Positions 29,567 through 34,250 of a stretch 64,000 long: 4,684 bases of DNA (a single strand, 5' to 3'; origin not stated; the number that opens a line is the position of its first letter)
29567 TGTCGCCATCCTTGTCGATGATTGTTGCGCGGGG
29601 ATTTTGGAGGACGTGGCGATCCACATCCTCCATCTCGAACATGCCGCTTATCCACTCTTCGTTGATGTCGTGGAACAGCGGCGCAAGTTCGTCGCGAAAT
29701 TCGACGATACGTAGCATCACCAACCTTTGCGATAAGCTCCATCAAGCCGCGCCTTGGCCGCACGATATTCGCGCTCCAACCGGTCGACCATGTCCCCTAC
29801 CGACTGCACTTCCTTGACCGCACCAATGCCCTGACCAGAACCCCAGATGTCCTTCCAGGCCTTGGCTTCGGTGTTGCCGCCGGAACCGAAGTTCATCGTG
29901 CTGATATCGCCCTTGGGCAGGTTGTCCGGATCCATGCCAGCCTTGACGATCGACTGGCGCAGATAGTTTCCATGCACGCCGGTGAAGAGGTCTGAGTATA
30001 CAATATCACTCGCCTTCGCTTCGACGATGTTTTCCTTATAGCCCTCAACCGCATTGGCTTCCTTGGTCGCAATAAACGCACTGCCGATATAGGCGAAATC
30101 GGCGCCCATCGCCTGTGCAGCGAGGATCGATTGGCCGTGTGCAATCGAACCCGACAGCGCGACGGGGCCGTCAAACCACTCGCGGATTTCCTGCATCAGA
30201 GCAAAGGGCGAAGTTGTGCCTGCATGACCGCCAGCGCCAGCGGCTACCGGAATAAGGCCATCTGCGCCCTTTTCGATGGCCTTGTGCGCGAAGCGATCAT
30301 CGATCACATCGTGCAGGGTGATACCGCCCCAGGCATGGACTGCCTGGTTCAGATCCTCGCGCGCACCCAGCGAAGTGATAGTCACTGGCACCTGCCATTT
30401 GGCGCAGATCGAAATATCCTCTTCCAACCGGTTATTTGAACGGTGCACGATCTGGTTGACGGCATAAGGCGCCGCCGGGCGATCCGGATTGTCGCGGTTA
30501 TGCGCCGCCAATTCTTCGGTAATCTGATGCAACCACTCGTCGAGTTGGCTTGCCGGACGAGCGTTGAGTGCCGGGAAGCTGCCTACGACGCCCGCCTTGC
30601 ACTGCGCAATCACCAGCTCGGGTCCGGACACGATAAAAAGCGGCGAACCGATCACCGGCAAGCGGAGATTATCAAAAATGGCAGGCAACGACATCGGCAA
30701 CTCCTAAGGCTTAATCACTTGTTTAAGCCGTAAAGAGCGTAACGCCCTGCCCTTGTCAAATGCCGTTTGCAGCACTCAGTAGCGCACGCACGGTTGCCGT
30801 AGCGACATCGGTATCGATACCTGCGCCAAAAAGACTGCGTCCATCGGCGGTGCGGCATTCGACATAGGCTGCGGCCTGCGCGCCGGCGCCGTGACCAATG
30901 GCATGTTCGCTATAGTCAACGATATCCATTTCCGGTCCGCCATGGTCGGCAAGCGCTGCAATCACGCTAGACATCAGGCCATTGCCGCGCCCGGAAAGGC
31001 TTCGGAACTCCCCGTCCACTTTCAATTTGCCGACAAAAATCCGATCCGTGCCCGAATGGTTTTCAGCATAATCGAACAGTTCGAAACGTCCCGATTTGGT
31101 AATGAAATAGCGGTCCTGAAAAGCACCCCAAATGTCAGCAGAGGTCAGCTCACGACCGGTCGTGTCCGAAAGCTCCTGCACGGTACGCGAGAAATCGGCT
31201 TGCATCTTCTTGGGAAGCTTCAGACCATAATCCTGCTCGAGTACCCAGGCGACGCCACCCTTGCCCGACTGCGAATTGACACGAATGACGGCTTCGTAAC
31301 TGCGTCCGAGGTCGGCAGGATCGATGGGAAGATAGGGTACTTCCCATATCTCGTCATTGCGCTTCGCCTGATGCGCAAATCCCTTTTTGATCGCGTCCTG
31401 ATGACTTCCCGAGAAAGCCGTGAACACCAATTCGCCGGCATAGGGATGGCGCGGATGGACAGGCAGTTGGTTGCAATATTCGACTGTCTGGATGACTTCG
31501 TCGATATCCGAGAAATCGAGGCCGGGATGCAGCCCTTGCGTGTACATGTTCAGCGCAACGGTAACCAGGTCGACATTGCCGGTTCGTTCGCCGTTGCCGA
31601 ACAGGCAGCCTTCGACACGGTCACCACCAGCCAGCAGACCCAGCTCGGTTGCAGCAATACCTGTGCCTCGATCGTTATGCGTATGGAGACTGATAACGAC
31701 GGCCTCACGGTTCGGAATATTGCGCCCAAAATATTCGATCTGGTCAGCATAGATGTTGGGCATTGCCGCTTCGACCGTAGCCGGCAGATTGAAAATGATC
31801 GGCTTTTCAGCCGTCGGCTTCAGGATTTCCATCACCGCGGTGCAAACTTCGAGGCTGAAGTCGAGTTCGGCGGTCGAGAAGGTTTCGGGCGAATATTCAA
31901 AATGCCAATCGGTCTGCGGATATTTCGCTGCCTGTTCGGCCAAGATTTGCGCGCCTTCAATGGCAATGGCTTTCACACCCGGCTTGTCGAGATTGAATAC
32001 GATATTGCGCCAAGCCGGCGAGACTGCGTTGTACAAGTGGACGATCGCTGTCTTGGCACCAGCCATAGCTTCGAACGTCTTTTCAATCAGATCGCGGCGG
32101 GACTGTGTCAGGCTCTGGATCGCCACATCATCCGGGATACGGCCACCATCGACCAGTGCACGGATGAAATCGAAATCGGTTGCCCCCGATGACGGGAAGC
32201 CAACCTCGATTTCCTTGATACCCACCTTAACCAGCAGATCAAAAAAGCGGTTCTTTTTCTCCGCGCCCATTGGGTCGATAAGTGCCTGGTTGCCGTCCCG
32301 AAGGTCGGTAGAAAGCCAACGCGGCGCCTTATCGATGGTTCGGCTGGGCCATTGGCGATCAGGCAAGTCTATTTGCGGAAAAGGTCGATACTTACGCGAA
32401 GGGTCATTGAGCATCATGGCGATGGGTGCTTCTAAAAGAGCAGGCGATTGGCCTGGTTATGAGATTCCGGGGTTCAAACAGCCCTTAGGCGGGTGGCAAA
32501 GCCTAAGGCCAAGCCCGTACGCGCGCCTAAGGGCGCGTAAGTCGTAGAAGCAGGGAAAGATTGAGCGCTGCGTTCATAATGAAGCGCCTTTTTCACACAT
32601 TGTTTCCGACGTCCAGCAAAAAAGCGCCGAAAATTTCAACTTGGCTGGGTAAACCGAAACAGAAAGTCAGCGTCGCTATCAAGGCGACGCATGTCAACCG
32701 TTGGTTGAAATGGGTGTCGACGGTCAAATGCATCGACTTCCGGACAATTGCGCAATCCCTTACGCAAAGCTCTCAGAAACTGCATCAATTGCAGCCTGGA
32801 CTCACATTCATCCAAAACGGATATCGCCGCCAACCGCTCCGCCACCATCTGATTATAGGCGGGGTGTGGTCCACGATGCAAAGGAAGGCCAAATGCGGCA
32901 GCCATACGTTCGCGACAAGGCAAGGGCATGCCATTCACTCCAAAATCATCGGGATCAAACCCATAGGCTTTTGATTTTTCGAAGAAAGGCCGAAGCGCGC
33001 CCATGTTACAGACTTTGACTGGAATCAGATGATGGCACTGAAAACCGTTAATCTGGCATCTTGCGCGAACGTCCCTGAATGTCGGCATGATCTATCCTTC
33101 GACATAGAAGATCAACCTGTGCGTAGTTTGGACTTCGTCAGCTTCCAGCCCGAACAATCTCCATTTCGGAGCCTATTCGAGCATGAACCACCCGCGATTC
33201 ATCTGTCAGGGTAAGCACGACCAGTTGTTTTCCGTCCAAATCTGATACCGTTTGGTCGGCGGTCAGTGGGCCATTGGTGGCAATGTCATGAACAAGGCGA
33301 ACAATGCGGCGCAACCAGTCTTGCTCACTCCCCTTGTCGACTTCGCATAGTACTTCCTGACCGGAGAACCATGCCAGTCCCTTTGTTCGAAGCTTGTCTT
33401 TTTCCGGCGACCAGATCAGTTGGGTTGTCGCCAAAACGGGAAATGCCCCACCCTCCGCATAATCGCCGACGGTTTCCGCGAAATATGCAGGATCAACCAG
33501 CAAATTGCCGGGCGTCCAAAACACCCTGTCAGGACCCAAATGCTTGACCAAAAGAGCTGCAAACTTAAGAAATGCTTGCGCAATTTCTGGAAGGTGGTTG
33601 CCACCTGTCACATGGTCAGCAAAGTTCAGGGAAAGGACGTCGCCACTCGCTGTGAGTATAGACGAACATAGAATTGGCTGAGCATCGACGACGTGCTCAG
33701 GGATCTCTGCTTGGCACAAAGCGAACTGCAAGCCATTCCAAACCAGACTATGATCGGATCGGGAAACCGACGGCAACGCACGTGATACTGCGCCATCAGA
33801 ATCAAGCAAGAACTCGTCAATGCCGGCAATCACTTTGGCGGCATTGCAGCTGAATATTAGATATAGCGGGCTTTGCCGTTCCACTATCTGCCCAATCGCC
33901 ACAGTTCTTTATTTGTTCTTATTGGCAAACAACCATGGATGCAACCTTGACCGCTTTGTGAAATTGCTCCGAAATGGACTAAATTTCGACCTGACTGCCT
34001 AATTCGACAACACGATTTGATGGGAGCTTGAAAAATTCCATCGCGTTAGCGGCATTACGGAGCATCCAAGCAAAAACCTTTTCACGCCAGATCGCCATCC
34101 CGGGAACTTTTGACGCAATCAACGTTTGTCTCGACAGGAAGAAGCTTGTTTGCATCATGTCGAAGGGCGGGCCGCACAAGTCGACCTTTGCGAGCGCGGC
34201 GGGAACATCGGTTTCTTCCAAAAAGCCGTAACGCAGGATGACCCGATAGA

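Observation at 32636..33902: Low-GC two-gene cassette: an orphan 254-aa protein plus a stand-alone AHH/HNH-type nuclease, between kup and the leuA leader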

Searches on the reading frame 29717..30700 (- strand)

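Call 112: search_protein_families(library=pfam, proteins=[window:29717-30700:-], max_evalue=0.00001)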
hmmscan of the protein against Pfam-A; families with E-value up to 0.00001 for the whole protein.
window:29717-30700:- (327 aa): 2 families
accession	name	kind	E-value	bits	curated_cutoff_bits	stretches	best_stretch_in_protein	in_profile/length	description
PF03060.21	NMO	-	1e-17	65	28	1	82-308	101-328/331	Nitronate monooxygenase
PF01070.24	FMN_dh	-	7.1e-08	32.3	24.9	1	127-222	221-318/350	FMN-dependent dehydrogenase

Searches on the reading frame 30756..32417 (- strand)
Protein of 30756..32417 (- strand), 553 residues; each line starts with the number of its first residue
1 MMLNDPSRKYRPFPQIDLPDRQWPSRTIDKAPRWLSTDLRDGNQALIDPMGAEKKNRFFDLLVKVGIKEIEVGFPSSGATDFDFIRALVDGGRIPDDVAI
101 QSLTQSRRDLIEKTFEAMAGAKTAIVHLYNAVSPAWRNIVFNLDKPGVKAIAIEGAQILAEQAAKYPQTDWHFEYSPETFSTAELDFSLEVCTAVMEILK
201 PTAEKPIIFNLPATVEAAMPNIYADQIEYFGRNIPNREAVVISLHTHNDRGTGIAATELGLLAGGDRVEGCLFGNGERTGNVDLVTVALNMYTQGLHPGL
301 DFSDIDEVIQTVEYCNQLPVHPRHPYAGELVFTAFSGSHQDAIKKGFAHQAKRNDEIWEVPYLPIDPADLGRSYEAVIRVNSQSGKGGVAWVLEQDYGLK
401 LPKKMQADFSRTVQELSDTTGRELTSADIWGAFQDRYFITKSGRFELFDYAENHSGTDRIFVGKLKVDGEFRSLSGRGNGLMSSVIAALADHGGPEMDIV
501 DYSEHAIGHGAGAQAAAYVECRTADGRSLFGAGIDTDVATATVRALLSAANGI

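Call 112: search_protein_families(library=pfam, proteins=[window:30756-32417:-], max_evalue=0.00001)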
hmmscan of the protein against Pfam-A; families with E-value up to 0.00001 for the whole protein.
window:30756-32417:- (553 aa): 3 families
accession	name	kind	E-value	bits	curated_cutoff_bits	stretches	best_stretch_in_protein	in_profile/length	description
PF00682.25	HMGL-like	-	3.8e-69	233.4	29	1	32-312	2-260/260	HMGL-like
PF22615.1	IPMS_D2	-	4.8e-37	126.5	27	1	329-394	1-66/66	Alpha-isopropylmalate synthase, post-catalytic domain-like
PF08502.15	LeuA_dimer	-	1.8e-22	80.1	24.9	1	423-551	1-128/131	LeuA allosteric (dimerisation) domain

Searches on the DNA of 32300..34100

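Call 64: search_rna_families(source=window, start=32300, end=34100, threshold=evalue, max_evalue=1)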
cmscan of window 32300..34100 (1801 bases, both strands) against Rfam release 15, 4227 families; matches with E-value up to 1: 0.
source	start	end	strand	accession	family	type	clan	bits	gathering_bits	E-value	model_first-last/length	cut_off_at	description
